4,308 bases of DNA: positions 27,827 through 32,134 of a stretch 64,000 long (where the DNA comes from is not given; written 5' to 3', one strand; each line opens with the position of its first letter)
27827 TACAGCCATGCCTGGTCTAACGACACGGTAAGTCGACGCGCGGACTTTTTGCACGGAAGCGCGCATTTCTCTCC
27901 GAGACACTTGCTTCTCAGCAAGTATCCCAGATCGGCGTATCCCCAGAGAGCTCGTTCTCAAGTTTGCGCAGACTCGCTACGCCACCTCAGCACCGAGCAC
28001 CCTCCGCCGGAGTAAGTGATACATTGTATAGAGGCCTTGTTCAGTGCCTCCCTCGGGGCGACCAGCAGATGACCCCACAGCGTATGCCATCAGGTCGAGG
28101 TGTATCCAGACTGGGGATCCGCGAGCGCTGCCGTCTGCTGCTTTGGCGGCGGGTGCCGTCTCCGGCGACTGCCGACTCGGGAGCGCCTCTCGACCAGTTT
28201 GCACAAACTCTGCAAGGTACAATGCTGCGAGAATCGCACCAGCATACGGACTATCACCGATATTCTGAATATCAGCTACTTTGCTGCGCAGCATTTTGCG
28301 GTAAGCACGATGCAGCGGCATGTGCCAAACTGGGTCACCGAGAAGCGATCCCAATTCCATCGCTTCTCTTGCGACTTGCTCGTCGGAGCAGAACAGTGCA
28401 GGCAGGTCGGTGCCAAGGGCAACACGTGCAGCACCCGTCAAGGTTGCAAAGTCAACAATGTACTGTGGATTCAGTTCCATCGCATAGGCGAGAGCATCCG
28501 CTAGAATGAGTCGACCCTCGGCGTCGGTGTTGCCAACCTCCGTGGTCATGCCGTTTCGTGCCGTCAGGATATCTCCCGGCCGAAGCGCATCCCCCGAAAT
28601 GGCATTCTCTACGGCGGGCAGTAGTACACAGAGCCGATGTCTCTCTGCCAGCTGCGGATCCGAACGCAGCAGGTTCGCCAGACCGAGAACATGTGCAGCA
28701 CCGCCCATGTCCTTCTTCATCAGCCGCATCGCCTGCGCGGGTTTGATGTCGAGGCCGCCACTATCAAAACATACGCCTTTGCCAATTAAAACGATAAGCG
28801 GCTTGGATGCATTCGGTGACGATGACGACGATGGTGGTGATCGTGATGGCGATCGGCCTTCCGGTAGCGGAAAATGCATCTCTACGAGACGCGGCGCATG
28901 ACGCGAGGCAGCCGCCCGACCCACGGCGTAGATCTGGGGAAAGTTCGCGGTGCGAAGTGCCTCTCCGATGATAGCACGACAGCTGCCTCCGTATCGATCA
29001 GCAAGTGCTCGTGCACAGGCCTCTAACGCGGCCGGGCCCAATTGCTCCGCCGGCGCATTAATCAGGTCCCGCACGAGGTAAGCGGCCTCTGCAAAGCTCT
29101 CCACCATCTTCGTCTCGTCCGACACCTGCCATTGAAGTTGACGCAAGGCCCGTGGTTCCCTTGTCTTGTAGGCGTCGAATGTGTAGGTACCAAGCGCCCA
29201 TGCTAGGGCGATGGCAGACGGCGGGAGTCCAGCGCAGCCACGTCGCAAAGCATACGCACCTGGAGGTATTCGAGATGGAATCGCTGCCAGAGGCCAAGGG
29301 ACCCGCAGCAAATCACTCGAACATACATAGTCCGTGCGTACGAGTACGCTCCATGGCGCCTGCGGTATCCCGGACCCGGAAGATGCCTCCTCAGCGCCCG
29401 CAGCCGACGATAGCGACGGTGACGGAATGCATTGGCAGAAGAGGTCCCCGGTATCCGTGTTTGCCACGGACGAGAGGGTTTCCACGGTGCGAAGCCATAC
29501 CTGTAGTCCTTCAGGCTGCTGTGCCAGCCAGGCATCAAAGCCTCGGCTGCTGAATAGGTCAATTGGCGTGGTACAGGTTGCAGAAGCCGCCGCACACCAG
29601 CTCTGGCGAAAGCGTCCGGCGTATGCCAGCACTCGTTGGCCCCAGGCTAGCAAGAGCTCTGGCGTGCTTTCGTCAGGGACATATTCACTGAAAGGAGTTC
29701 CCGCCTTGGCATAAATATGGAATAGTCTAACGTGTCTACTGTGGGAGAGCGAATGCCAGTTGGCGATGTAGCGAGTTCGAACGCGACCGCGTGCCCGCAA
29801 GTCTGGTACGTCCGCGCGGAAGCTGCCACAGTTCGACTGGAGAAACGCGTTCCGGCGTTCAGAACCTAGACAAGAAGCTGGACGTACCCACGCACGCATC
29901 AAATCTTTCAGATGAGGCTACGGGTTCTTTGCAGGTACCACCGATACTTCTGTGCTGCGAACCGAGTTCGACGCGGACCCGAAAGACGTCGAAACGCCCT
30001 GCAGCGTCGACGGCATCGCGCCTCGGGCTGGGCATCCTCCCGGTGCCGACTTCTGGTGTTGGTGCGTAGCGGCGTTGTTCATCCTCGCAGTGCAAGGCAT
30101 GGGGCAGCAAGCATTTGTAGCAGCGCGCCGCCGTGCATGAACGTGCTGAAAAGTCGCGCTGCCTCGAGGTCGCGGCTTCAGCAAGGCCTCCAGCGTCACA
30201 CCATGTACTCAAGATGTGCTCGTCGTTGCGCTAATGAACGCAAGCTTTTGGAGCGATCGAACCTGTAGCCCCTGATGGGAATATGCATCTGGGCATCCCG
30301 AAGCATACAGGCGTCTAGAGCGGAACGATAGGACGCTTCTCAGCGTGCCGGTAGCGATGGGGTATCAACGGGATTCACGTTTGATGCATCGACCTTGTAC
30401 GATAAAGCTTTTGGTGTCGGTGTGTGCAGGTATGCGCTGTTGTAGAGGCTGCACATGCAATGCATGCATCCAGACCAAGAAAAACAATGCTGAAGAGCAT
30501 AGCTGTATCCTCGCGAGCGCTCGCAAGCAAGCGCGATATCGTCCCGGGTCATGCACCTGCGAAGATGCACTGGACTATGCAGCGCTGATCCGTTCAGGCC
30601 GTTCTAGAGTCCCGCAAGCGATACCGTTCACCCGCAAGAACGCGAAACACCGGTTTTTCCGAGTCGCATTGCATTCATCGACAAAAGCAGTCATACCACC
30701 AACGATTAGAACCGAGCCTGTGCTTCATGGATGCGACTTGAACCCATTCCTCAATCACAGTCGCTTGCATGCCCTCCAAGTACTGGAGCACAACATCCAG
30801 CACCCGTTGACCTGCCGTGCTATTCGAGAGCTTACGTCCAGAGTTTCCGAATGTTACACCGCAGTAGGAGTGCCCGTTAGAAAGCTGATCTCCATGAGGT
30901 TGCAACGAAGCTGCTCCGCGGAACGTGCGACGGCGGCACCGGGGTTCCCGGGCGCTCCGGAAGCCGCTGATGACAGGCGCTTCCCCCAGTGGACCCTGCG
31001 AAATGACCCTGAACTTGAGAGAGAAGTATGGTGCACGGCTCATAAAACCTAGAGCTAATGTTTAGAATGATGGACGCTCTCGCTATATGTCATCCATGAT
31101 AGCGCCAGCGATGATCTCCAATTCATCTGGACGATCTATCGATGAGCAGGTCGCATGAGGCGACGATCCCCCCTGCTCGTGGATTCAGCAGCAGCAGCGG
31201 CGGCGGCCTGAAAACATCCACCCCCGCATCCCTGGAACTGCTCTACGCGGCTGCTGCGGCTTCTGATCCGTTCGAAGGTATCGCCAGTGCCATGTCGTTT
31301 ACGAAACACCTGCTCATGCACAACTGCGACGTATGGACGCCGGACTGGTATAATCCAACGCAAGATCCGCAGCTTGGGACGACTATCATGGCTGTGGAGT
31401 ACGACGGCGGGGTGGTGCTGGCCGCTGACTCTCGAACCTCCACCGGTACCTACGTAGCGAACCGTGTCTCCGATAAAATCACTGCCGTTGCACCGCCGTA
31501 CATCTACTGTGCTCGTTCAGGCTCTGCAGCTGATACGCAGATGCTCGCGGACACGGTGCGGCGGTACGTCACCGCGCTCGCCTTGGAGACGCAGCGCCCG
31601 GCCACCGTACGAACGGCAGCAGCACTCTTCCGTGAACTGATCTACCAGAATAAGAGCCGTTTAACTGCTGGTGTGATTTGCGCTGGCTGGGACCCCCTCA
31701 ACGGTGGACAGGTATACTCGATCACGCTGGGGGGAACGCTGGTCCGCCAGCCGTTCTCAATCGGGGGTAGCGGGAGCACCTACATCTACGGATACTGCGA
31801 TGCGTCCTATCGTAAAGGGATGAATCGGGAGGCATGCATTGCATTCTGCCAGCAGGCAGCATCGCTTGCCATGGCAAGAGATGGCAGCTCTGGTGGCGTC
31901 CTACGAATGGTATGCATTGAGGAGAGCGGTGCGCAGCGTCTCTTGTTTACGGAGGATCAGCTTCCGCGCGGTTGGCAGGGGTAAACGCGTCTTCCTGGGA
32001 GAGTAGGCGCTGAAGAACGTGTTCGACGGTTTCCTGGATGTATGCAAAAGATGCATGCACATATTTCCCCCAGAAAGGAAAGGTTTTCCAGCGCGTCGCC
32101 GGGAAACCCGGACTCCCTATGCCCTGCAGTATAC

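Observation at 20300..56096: Diverged repeat family R2 (4 copies) whose members include the inverted-repeat arms; it may be a decayed small-gene family rather than a transposon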

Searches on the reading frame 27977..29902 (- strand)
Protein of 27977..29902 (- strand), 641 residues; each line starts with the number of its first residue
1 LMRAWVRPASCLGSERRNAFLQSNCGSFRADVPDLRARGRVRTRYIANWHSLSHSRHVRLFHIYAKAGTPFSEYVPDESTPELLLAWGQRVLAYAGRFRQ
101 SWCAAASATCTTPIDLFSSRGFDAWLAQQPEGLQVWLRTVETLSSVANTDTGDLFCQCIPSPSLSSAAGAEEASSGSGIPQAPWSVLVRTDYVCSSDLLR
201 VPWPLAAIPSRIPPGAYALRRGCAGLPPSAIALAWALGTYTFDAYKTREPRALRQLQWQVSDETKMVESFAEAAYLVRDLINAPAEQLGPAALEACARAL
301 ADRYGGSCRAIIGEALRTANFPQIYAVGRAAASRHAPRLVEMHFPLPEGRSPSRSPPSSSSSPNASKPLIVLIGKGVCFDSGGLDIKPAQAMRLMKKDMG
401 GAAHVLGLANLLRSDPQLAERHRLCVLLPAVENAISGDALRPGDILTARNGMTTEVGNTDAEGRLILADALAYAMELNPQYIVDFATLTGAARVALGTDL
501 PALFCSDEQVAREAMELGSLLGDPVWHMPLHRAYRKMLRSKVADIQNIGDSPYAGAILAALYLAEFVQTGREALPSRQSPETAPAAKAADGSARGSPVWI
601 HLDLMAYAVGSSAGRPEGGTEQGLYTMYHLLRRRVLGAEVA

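Call 6: search_protein_families(library=pfam, proteins=[window:27977-29902:-])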
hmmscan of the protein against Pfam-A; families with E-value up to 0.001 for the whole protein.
window:27977-29902:- (641 aa): 2 families
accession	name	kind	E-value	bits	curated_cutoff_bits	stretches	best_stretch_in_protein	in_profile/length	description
PF00883.26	Peptidase_M17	-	1.4e-88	297.6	25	1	276-621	2-303/310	Cytosol aminopeptidase family, catalytic domain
PF21337.3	Peptidase_M17_N_1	-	7.5e-09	36.2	27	1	202-250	61-110/118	M17 aminopeptidase, N-terminal domain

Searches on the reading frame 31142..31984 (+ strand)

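Call 31: search_protein_families(library=pfam, max_evalue=0.1, proteins=[window:31142-31984:+])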
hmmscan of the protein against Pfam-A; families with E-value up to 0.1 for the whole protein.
window:31142-31984:+ (280 aa): 2 families
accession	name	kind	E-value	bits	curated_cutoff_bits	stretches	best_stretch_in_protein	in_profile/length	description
PF00227.31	Proteasome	-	3.5e-40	138.1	22.4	1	78-258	3-188/189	Proteasome subunit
PF25602.1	WDR47_COR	-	0.084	13.1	27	0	225-245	10-30/70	WDR47 cross-over region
